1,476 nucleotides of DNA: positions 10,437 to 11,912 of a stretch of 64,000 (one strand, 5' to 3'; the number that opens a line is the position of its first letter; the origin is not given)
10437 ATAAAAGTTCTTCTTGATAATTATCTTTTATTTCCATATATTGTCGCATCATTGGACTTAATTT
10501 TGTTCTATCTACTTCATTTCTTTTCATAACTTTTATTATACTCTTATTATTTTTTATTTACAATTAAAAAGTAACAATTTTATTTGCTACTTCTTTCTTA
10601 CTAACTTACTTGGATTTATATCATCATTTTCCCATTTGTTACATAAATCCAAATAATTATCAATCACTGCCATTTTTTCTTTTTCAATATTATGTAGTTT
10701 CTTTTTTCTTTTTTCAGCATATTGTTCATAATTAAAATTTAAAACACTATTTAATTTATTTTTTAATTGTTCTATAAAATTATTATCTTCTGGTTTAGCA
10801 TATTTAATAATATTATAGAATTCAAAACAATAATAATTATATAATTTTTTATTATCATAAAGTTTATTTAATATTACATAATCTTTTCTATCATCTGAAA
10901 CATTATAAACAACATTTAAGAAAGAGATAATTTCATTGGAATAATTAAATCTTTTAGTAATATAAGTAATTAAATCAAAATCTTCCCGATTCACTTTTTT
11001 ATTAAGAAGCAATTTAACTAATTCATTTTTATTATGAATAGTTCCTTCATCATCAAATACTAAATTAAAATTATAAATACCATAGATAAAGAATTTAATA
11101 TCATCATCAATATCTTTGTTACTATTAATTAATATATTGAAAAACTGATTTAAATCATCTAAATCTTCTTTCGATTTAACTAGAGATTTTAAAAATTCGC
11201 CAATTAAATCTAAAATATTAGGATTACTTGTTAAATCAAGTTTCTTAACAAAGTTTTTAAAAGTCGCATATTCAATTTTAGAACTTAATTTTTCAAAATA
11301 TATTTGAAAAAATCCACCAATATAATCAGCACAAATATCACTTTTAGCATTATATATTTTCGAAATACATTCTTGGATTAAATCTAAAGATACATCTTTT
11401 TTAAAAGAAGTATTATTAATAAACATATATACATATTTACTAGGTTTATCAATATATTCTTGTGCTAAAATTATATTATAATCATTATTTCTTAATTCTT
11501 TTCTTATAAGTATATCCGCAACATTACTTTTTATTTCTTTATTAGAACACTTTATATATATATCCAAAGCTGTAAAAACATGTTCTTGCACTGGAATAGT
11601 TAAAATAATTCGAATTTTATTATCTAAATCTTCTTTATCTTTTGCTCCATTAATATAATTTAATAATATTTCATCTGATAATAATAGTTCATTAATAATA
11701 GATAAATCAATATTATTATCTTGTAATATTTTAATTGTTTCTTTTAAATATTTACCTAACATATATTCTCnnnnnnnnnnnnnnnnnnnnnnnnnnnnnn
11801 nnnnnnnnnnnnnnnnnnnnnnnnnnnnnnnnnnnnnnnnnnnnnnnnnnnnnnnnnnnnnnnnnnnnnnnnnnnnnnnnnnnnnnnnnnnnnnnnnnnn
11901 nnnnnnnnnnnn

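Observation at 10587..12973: Tandem pair of diverged paralogous genes of unknown function wedged between mutS and an ABC transporter operon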

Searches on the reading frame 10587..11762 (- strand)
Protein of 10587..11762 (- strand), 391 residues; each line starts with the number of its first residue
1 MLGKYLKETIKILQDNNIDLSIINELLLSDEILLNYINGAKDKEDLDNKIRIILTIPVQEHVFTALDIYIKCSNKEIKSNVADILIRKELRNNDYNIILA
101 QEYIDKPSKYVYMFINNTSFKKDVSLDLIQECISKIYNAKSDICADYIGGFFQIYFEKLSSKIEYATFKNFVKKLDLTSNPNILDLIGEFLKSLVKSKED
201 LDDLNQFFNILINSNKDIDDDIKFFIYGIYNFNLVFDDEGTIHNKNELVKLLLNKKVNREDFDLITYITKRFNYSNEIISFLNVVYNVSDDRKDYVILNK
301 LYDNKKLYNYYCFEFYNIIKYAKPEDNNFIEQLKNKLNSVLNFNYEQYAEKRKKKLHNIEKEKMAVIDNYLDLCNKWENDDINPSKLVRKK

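Call 4: search_protein_families(library=pfam, proteins=[window:10587-11762:-], max_evalue=10)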
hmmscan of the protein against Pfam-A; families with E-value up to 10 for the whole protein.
window:10587-11762:- (391 aa): 0 families
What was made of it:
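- On Polymorphic-toxin immunity gene array: No Pfam immunity family matched (call 4).
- On HEAT-like repeat / AlkD (Pfam DNA_alkylation): No Pfam hit (call 4).
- Closest known: Alpha-solenoid. Different: No Pfam repeat or DNA_alkylation hit was found (call 4).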

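Call 5: search_protein_families(library=ncbifam, proteins=[window:10587-11762:-], max_evalue=10)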
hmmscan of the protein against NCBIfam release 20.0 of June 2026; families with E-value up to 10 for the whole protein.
window:10587-11762:- (391 aa): 0 families

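Call 7: find_homologous_proteins(query=window:10587-11762:-, max_evalue=0.001)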
Query window:10587-11762:- (391 aa): 3 proteins with E <= 0.001 among 5799 candidates.
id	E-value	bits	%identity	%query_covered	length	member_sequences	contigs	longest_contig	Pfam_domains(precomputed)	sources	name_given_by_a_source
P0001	1.0e-239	813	98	100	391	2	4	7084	-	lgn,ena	-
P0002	7.3e-67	244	43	100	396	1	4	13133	-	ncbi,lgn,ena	-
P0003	9.6e-59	217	42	100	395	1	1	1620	-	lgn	-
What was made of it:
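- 10587..11762 (-): XA: second gene of the pair, 391 aa, paralogue of XB. A 98%-identical variant (P0001) occurs in other samples (call 7).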

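Call 13: find_encoding_contigs(protein=P0002, flank=10000, max_places=6)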
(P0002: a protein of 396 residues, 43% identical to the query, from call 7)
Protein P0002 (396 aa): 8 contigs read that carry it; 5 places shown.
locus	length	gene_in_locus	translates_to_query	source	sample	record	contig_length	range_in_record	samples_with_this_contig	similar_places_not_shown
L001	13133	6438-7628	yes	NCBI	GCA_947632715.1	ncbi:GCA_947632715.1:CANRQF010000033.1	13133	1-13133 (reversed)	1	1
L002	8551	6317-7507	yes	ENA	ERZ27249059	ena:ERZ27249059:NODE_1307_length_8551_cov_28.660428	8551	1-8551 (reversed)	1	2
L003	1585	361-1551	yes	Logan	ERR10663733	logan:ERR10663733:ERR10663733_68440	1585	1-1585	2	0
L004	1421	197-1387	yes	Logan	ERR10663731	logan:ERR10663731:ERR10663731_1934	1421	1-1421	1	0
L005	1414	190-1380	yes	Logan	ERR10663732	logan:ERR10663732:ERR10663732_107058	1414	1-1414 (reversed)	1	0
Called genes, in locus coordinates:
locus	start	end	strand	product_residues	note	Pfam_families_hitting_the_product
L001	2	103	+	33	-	?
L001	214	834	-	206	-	PF01726:LexA_DNA_bind, PF00717:Peptidase_S24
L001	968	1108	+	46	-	-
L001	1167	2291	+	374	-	PF06925:MGDG_synth, PF00534:Glycos_transf_1, PF04101:Glyco_tran_28_C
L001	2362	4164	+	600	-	-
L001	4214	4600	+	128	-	PF04138:GtrA_DPMS_TM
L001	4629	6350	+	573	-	PF00501:AMP-binding, PF13193:AMP-binding_C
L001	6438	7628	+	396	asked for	-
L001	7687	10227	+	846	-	PF01624:MutS_I, PF05192:MutS_III, PF05190:MutS_IV, PF00488:MutS_V, PF27441:MutS_C (weak)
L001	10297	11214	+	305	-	-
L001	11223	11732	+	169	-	PF04280:Tim44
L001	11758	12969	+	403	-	PF13421:Band_7_1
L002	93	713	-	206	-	PF01726:LexA_DNA_bind, PF00717:Peptidase_S24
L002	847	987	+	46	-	-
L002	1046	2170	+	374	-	PF06925:MGDG_synth, PF00534:Glycos_transf_1, PF04101:Glyco_tran_28_C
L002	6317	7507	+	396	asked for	-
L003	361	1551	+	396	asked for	-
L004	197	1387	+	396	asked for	-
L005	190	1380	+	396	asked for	-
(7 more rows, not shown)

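Call 15: find_related_loci(query=A1, collection=genome_contigs, flank=10000)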
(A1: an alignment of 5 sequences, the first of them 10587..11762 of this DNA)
Query A1 (391 aa) in genome_contigs; peptide patterns used: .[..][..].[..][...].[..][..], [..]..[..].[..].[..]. (x = any residue, [..] = any of these).
600 stretches matched a pattern (row limit reached: there are more); 1 encode a relative of the query (tblastn E <= 1e-3); 1 distinct loci.
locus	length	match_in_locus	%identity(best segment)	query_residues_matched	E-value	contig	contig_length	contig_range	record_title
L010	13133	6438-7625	43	1-391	2e-79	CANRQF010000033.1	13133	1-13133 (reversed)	MAG: uncultured Bacilli bacterium isolate Lapin-017__bin12 genome assembly, contig: Lapin-017__NODE_3191_length_13133_co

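Call 17: search_protein_representatives(alignment_id=A1)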
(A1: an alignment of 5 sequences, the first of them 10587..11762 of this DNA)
Query: 5 sequences, 401 profile positions. Proteins with E-value up to 0.001 (for the whole library): 3; up to 1e-10: 3; up to 1e-30: 3. The best 3 are listed.
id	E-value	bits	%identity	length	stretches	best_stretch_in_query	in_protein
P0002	2.6e-190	649.0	-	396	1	1-401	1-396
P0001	9.0e-188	640.6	-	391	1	1-401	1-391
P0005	6.2e-35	137.3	-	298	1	115-401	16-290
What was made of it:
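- No homologues exist outside the clade (call 17).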

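Call 19: find_encoding_contigs(protein=P0005, flank=10000, max_places=6)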
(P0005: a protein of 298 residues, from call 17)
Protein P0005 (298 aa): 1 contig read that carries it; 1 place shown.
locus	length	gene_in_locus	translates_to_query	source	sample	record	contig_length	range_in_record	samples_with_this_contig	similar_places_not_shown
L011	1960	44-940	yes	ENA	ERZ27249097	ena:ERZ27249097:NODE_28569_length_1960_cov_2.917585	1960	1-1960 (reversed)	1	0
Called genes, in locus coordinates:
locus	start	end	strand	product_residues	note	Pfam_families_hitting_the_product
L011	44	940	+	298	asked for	-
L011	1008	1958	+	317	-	?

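Call 24: predict_structure(alignment_id=A1)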
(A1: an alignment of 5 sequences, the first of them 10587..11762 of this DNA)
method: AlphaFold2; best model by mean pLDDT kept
length: 391 residues; sequences in the alignment: 5
mean_pLDDT: 52.3   pTM: 0.35
mean pLDDT of the five models: 52.3, 44.7, 41.9, 39.6, 37.6
residues with pLDDT >= 90: 0; 70-90: 13; 50-70: 229; < 50: 149
segments of 3 or more residues with pLDDT < 50: 1-6, 23-27, 29-31, 55-65, 88-98, 107-110, 118-121, 140-142, 159-166, 289-311, 313-324, 341-364, 378-391
pLDDT, mean of each block of 10 residues (from residue 1): 47 61 48 57 59 47 48 57 49 45 50 50 54 53 50 52 47 51 55 57 56 55 54 54 70 66 68 66 60 43 45 45 47 53 39 39 48 53 41 33
secondary structure, 60 per line:
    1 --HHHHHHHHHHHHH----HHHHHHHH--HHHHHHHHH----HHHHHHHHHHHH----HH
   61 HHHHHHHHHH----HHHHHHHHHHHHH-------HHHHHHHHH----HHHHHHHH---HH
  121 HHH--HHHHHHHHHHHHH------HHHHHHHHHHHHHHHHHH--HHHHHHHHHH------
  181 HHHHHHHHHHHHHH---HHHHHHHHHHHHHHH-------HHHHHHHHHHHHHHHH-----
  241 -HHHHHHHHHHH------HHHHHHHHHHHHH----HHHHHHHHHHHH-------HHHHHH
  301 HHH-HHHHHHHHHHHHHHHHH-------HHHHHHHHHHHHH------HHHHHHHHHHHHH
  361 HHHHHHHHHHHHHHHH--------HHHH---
elements in order: H3-15 H20-27 H30-38 H43-54 H59-70 H75-87 H95-103 H108-115 H119-123 H126-138 H145-162 H165-174 H181-194 H198-212 H220-235 H242-252 H259-271 H276-287 H295-303 H305-321 H329-341 H348-376 H385-388
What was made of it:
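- On RRNPP receptors: The predicted helix pattern fits (3-15, 20-27, 30-38, 43-54, 59-70; call 24).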

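Call 29: search_solved_structures(query=A1, max_evalue=10)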
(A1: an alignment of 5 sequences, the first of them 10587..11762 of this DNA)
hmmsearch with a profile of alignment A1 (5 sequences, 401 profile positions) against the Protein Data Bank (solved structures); distinct sequences matched with E-value up to 10: 1.
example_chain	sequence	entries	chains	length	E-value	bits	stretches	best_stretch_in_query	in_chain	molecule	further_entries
6yw5_DD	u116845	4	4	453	1.4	11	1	358-396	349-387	Mito ribosomal protein S4 | S4 RNA-binding domain-containing protein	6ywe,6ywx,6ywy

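Call 30: fold_search(model_id=the predicted structure, library=pdb)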
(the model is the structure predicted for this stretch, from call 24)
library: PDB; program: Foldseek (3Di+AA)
matches with E <= 10: 558; with E <= 0.001: 0
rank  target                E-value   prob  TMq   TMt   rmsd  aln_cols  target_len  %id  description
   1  8j07_t                1.6e-01  0.87  0.29  0.34  13.2       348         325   15  96nm repeat of human respiratory doublet microtubule and associated axonemal complexes (released 2023-07-26)
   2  3jx7_A                2.1e-01  0.94  0.22  0.33   7.6       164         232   17  Bacillus cereus alkylpurine DNA glycosylase AlkD bound to DNA containing a 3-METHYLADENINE analog (released 2010-09-22)
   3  5cl3_A                2.2e-01  0.94  0.22  0.33   7.5       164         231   18  Alkylpurine DNA glycosylase AlkD bound to DNA containing a 3-methyladenine analog (100% substrate at 4 hours) (released 2015-10-28)
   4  9evs_1v               2.2e-01  0.54  0.23  0.22  13.8       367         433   10  Structure of the flowering plant mitoribosome with P-site tRNA (released 2025-09-03)
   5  7tdz_H                2.5e-01  0.41  0.19  0.11  16.8       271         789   14  Cryo-EM model of protomer of the cytoplasmic ring of the nuclear pore complex from Xenopus laevis (released 2022-06-22)
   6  3bvs                  2.6e-01  0.91  0.22  0.33   7.8       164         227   17  Crystal Structure of Bacillus cereus Alkylpurine DNA Glycosylase AlkD (released 2008-07-15)
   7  7p3x_B                3.2e-01  0.85  0.31  0.22   9.6       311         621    9  Homology model of the full-length AP-3 complex in a compact open conformation (released 2021-09-29)
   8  4oo6_A                3.2e-01  0.63  0.26  0.15  14.9       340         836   13  Crystal structure of human KAP-beta2 bound to the NLS of HCC1 (Hepato Cellular Carcinoma protein 1) (released 2014-02-12)
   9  7uro_A                3.8e-01  0.21  0.18  0.10  19.2       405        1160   13  Gea2-Arf1 activation intermediate complex (composite structure) (released 2022-08-24)
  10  6rxt_CX               4.0e-01  0.18  0.15  0.19  15.0       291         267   13  Cryo-EM structure of the 90S pre-ribosome (Kre33-Noc4) from Chaetomium thermophilum, state A (released 2019-08-14)
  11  2z6g                  4.2e-01  0.41  0.22  0.18  16.8       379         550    9  Crystal Structure of a Full-Length Zebrafish Beta-Catenin (released 2008-02-12)
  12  9bv2_W                4.2e-01  0.28  0.22  0.20  22.9       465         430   14  M2B Midnolin-Proteasome (translocating) (released 2025-06-11)
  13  6wx8_A                4.6e-01  0.30  0.25  0.24  21.9       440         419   10  SOX2 bound to Importin-alpha 3 (released 2020-10-28)
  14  3w3v                  4.8e-01  0.51  0.23  0.11  13.2       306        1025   12  Crystal structure of Kap121p mutant D353K/E396K/D438K (released 2013-04-10)
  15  5clb_A                5.0e-01  0.87  0.24  0.36   7.6       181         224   15  Alkylpurine DNA glycosylase AlkD bound to DNA containing a 3-methyladenine analog (9-mer A) (released 2015-10-28)
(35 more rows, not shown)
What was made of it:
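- On HEAT-like repeat / AlkD (Pfam DNA_alkylation): Foldseek against AlkD gave E 0.2, TM 0.22/0.33, using a model of pLDDT 52 (calls 24, 30).
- Closest known: Alpha-solenoid. Same: Among the best structural matches were helical-repeat proteins (AlkD, karyopherins, beta-catenin, AP adaptors, CLASP TOG domains; call 30).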

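Call 36: search_protein_families(library=padloc, proteins=[window:10587-11762:-, P0002, P0005], max_evalue=1)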
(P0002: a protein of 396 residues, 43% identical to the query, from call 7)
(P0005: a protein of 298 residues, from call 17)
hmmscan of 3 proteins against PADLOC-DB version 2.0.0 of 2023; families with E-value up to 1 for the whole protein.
window:10587-11762:- (391 aa): 0 families

P0002 (396 aa): 0 families

P0005 (298 aa): 2 families
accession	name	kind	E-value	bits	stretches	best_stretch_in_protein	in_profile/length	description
PDLC04109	PD-T7-4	-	0.0076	13.7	1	104-146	166-208/211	-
PDLC04173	GajB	-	0.012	12.6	1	13-118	267-368/471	-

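Call 37: search_protein_families(library=phrogs, proteins=[window:10587-11762:-, P0002, P0005], max_evalue=1)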
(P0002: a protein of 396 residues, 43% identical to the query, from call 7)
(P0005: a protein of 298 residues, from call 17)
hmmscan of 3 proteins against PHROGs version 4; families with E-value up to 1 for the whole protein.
window:10587-11762:- (391 aa): 2 families
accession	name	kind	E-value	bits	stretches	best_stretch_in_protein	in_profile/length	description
phrog_8541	-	unknown function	0.052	14.9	0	163-205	2-41/74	-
phrog_9339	-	unknown function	0.67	11.4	1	118-148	11-41/60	-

P0002 (396 aa): 0 families

P0005 (298 aa): 1 family
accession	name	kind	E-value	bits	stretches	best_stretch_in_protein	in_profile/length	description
phrog_18049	-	unknown function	0.23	12.8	0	58-91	35-66/75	-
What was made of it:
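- Checked: No known domain was found (calls 4, 5, 29, 36, 37).
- No PADLOC or PHROGs hit was found (calls 36, 37).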

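Call 54: find_encoding_contigs(protein=P0003, flank=10000, max_places=6)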
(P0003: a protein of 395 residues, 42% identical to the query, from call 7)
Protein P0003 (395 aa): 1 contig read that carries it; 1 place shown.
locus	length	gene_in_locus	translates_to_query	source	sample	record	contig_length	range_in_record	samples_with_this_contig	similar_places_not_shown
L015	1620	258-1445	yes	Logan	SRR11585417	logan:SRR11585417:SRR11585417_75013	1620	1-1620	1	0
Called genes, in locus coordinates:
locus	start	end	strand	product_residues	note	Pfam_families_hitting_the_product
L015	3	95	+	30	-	?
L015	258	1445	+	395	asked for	-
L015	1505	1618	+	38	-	?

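Call 83: fold_search(model_id=the predicted structure, library=viral)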
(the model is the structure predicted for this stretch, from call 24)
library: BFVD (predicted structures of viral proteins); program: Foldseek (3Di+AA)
matches with E <= 10: 276; with E <= 0.001: 0
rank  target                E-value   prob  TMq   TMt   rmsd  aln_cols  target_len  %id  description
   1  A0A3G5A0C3            2.3e-01  0.41  0.21  0.18  16.0       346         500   14  Uncharacterized protein [Harvfovirus sp.]
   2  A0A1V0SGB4            3.1e-01  0.44  0.27  0.20  23.7       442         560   14  RING-type domain-containing protein [Hokovirus HKV1]
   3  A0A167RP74            3.3e-01  0.47  0.22  0.23  15.2       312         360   15  Uncharacterized protein [Powai lake megavirus]
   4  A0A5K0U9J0            3.3e-01  0.13  0.12  0.16  20.0       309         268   14  Uncharacterized protein [Yasminevirus sp. GU-2018]
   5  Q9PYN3                3.7e-01  0.44  0.25  0.12  14.1       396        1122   13  ORF163 [Xestia c-nigrum granulosis virus]
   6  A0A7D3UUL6            4.4e-01  0.63  0.33  0.17  14.0       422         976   14  HECT E3 ligase [Fadolivirus FV1/VV64]
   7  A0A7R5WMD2            4.4e-01  0.18  0.20  0.18  24.9       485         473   14  Uncharacterized protein [Diachasmimorpha longicaudata entomopoxvirus]
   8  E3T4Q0                5.0e-01  0.28  0.21  0.15  19.4       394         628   14  Uncharacterized protein [Cafeteria roenbergensis virus (strain BV-PW1)]
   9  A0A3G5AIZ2            5.3e-01  0.14  0.16  0.17  22.4       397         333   16  Putative ankyrin repeat protein L25 [Satyrvirus sp.]
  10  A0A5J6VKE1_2          5.5e-01  0.23  0.23  0.15  22.7       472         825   18  Uncharacterized protein [Megaviridae environmental sample]
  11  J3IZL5                6.0e-01  0.47  0.24  0.25  12.9       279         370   12  (no name in the UniProt tables at hand)
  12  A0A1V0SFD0            6.0e-01  0.30  0.22  0.16  16.7       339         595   14  U-box domain protein [Hokovirus HKV1]
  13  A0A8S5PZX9            6.0e-01  0.20  0.21  0.15  51.2       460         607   12  Serine-pyruvate aminotransferase [Siphoviridae sp. ctOCb13]
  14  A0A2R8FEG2            6.6e-01  0.51  0.27  0.37  11.5       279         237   12  Ankyrin repeat-containing protein (Fragment) [Brazilian cedratvirus IHUMI]
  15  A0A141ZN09            6.6e-01  0.28  0.22  0.19  15.6       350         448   12  (no name in the UniProt tables at hand)
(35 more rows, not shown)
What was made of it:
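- All fold matches are non-significant (E at least 0.16, TM at most 0.37 among the top matches; calls 30, 83), so even 'solenoid' is unproven.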
